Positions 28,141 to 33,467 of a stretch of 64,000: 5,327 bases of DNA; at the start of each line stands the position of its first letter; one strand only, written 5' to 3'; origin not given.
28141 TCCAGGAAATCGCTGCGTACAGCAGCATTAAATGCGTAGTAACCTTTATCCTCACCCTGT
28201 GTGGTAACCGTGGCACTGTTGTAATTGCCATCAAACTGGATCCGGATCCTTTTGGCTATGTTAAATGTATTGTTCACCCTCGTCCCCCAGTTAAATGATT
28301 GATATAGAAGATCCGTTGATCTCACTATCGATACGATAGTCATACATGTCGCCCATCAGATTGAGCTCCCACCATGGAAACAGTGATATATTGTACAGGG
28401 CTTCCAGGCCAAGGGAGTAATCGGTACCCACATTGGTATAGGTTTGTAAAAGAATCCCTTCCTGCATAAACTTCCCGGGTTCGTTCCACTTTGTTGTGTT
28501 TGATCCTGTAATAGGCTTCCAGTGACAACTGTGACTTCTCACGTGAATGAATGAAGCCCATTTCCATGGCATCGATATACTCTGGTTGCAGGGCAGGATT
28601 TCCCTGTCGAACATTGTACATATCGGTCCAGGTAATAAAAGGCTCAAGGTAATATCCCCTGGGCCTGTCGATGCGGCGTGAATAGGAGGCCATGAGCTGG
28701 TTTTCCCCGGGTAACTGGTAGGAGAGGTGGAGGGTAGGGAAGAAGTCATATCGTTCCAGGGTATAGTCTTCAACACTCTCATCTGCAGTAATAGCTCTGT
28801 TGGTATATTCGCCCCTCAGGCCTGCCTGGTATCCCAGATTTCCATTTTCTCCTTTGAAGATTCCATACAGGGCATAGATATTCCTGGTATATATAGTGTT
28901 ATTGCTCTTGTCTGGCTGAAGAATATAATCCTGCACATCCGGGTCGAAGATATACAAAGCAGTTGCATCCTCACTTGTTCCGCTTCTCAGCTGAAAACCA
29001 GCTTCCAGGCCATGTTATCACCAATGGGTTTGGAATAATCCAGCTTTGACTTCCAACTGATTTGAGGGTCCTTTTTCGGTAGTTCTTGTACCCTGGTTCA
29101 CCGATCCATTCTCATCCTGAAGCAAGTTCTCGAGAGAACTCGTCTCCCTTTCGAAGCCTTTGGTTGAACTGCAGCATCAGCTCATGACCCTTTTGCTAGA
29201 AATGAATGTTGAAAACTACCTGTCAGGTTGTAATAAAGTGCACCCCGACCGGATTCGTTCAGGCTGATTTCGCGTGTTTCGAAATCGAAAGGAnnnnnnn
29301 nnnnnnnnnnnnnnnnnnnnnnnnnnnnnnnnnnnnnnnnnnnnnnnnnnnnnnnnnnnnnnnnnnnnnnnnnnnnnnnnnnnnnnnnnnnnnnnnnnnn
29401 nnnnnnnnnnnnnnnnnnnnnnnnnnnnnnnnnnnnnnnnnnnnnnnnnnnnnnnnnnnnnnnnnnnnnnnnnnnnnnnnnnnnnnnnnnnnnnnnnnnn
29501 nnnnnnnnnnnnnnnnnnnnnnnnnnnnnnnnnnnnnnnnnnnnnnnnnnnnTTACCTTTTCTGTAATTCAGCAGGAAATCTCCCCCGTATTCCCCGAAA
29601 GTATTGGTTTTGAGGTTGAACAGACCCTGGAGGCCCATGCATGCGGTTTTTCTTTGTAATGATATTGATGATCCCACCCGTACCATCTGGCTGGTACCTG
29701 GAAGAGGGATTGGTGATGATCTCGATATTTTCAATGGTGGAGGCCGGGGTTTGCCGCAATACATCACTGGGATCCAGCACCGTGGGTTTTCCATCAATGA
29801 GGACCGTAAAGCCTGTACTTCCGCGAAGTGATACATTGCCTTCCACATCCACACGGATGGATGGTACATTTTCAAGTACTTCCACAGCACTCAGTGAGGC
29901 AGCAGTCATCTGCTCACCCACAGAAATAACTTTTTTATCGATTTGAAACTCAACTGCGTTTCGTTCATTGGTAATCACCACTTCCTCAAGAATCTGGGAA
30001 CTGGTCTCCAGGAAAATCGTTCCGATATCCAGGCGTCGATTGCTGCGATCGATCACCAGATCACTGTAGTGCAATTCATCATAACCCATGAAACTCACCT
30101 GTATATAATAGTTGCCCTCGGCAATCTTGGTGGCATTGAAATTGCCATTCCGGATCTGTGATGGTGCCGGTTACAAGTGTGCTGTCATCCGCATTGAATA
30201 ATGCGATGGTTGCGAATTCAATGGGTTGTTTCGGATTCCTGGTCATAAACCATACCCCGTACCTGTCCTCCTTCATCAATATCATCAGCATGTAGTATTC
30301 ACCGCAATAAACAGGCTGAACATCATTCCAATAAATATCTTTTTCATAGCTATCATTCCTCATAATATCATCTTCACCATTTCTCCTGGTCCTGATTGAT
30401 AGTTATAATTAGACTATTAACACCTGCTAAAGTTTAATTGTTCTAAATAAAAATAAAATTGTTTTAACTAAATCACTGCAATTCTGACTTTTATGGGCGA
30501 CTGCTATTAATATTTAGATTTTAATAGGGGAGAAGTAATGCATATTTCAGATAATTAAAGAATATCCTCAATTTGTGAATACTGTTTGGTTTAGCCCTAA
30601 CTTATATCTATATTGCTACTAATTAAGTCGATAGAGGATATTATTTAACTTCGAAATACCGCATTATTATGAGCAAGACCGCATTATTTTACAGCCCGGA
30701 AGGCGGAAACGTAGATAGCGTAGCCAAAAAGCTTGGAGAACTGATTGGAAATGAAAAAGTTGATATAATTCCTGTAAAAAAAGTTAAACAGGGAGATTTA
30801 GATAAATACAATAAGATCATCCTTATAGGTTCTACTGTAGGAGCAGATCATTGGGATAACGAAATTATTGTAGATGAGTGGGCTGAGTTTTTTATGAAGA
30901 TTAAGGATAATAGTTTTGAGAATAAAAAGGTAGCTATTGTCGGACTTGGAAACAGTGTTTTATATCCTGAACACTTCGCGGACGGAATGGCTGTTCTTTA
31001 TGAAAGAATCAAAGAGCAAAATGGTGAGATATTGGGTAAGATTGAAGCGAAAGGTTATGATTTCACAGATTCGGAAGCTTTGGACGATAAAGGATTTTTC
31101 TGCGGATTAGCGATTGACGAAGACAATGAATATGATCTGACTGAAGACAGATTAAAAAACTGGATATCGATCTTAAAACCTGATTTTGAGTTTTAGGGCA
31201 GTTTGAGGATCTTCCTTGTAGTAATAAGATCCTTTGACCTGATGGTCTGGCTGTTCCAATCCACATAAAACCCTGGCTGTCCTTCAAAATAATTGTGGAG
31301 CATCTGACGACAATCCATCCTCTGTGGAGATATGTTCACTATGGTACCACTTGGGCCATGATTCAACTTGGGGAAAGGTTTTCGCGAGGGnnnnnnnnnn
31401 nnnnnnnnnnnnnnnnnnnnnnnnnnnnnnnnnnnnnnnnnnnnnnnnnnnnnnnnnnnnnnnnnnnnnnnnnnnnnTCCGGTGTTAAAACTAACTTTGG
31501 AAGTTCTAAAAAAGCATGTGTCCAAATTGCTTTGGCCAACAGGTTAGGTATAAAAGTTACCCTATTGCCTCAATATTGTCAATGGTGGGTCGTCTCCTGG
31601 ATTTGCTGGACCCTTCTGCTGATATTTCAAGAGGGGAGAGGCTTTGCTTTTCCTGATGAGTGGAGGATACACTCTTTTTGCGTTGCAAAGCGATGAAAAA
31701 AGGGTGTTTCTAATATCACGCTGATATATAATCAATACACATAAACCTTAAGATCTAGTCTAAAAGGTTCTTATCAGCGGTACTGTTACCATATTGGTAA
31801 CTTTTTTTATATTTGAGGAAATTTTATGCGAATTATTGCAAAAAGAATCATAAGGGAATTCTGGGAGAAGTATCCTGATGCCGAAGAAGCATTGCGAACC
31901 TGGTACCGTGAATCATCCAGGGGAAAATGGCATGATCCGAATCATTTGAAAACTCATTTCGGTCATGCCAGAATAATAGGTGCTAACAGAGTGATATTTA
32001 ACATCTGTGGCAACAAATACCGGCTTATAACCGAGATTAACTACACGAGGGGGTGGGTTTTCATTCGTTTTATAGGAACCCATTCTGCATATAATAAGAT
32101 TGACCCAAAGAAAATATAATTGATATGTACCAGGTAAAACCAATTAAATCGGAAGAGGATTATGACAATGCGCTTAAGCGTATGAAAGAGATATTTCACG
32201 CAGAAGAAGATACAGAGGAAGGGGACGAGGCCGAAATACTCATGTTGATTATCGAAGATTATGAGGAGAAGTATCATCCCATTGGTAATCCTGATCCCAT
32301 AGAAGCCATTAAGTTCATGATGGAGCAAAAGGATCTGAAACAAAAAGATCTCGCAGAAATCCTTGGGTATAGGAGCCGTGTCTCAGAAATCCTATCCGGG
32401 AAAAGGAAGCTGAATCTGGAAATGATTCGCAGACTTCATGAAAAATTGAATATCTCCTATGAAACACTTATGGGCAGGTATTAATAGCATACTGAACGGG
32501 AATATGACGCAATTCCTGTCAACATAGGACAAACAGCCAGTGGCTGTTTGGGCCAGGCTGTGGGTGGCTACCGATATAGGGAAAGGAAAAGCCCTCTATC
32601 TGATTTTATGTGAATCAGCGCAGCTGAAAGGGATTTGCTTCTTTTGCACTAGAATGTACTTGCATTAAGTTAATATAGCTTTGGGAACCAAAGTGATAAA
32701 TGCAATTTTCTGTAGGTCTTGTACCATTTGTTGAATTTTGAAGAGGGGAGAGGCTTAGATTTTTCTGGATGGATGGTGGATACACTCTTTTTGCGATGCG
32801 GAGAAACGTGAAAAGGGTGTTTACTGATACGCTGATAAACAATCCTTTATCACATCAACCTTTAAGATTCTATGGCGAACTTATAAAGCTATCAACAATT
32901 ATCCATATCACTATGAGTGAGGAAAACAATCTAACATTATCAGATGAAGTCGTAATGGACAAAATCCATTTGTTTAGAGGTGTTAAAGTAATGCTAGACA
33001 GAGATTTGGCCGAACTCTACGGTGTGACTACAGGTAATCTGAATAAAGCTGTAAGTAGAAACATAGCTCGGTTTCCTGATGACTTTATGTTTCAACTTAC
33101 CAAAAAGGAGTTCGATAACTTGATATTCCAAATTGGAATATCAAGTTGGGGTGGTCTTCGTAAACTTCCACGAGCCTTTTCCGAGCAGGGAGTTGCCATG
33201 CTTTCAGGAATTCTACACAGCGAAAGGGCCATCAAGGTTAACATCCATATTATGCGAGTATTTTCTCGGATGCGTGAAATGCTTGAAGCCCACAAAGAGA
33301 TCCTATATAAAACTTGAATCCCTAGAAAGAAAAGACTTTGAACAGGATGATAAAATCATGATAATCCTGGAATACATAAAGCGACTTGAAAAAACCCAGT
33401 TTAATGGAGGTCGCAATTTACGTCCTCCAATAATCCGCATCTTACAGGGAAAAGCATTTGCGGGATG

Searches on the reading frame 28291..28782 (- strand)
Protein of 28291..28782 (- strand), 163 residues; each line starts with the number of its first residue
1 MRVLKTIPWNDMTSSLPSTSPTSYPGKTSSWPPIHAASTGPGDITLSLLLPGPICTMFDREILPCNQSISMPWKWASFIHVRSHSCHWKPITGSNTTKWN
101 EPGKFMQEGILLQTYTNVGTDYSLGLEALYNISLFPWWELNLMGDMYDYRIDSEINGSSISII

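Call 9: search_protein_families(library=pfam, proteins=[window:28291-28782:-], max_evalue=0.01)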
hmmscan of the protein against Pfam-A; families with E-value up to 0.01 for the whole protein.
window:28291-28782:- (163 aa): 1 family
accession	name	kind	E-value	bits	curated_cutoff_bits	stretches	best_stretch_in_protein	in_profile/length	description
PF14905.12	OMP_b-brl_3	-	1.9e-08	34.2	27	1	107-156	253-304/408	Outer membrane protein beta-barrel family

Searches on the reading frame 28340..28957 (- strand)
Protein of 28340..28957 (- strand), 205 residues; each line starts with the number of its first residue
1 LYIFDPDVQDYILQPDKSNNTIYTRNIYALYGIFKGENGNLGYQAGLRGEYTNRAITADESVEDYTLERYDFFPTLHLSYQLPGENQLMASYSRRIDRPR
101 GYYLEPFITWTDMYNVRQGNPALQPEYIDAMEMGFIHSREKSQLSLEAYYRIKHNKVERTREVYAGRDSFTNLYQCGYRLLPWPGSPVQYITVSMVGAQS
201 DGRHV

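Call 9: search_protein_families(library=pfam, proteins=[window:28340-28957:-], max_evalue=0.01)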
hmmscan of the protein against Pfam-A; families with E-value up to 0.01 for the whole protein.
window:28340-28957:- (205 aa): 2 families
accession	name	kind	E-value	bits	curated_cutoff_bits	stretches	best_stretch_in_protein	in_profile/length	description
PF14905.12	OMP_b-brl_3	-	1.7e-45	156.2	27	1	7-163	94-250/408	Outer membrane protein beta-barrel family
PF00593.30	TonB_dep_Rec_b-barrel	-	6.7e-11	43.1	27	1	15-161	158-305/436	TonB dependent receptor-like, beta-barrel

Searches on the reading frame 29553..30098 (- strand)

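Call 9: search_protein_families(library=pfam, proteins=[window:29553-30098:-], max_evalue=0.01)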
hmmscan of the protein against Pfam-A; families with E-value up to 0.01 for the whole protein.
window:29553-30098:- (181 aa): 1 family
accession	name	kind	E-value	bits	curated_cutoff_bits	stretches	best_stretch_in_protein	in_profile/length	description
PF07715.20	Plug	-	7.6e-08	33.3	23.9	1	67-143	21-107/107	TonB-dependent Receptor Plug Domain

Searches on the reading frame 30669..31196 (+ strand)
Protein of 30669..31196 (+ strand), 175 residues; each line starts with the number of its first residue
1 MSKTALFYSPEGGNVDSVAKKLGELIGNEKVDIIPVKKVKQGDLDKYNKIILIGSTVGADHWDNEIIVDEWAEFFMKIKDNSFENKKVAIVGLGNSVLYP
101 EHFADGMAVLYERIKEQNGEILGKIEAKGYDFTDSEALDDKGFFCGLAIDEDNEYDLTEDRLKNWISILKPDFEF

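Call 8: search_protein_families(library=pfam, proteins=[window:30669-31196:+], max_evalue=0.01)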
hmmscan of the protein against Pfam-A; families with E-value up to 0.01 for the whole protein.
window:30669-31196:+ (175 aa): 3 families
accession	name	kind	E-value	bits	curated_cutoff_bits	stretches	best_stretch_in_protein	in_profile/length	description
PF00258.30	Flavodoxin_1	-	2.7e-14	54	25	1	6-165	1-143/143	Flavodoxin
PF12641.12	Flavodoxin_3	-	0.003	17.8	27.5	1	6-128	2-110/160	Flavodoxin domain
PF12724.12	Flavodoxin_5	-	0.0051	17.6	27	1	6-61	2-58/145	Flavodoxin domain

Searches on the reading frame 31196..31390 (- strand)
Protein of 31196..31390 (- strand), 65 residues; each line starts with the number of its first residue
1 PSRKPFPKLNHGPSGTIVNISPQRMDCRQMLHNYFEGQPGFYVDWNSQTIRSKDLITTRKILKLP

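Call 23: search_protein_families(library=pfam, proteins=[window:31196-31390:-], max_evalue=5)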
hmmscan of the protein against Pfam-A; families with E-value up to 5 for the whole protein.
seq(65 aa): 0 families

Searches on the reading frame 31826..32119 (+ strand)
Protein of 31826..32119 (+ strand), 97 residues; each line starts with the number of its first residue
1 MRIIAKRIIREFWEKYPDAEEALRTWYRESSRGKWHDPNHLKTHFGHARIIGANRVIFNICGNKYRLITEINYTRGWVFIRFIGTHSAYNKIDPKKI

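Call 8: search_protein_families(library=pfam, proteins=[window:31826-32119:+], max_evalue=0.01)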
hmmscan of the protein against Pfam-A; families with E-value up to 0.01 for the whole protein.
window:31826-32119:+ (97 aa): 1 family
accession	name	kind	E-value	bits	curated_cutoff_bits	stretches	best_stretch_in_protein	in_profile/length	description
PF09907.15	HigB_toxin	-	1.1e-28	99.7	27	1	19-92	1-74/74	HigB_toxin, RelE-like toxic component of a toxin-antitoxin system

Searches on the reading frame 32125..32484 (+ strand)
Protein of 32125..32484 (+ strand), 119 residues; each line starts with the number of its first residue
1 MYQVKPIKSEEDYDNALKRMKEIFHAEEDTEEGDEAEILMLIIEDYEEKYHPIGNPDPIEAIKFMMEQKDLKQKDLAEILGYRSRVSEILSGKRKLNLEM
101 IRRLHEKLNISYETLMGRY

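Call 8: search_protein_families(library=pfam, proteins=[window:32125-32484:+], max_evalue=0.01)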
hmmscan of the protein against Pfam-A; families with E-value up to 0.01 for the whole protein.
window:32125-32484:+ (119 aa): 3 families
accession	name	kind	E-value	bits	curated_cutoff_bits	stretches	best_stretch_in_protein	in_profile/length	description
PF01381.28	HTH_3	-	9.5e-10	38.8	23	1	62-113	1-53/55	Helix-turn-helix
PF12844.13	HTH_19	-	1.7e-07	31.5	30.2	1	60-116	2-59/64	Helix-turn-helix domain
PF13744.12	HTH_37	-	0.00033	20.9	27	1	59-93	20-55/80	Helix-turn-helix domain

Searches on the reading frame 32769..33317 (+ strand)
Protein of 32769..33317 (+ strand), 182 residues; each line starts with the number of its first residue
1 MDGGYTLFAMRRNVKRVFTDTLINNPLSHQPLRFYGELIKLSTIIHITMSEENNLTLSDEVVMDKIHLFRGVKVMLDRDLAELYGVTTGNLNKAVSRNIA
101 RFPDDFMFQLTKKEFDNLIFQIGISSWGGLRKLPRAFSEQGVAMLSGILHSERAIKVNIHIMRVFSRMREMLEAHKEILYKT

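Call 8: search_protein_families(library=pfam, proteins=[window:32769-33317:+], max_evalue=0.01)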
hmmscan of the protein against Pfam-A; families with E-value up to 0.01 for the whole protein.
window:32769-33317:+ (182 aa): 1 family
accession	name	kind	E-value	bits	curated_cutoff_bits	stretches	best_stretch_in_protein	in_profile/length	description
PF10543.14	ORF6N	-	3.6e-31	107.7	27.8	1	65-147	2-85/86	ORF6N domain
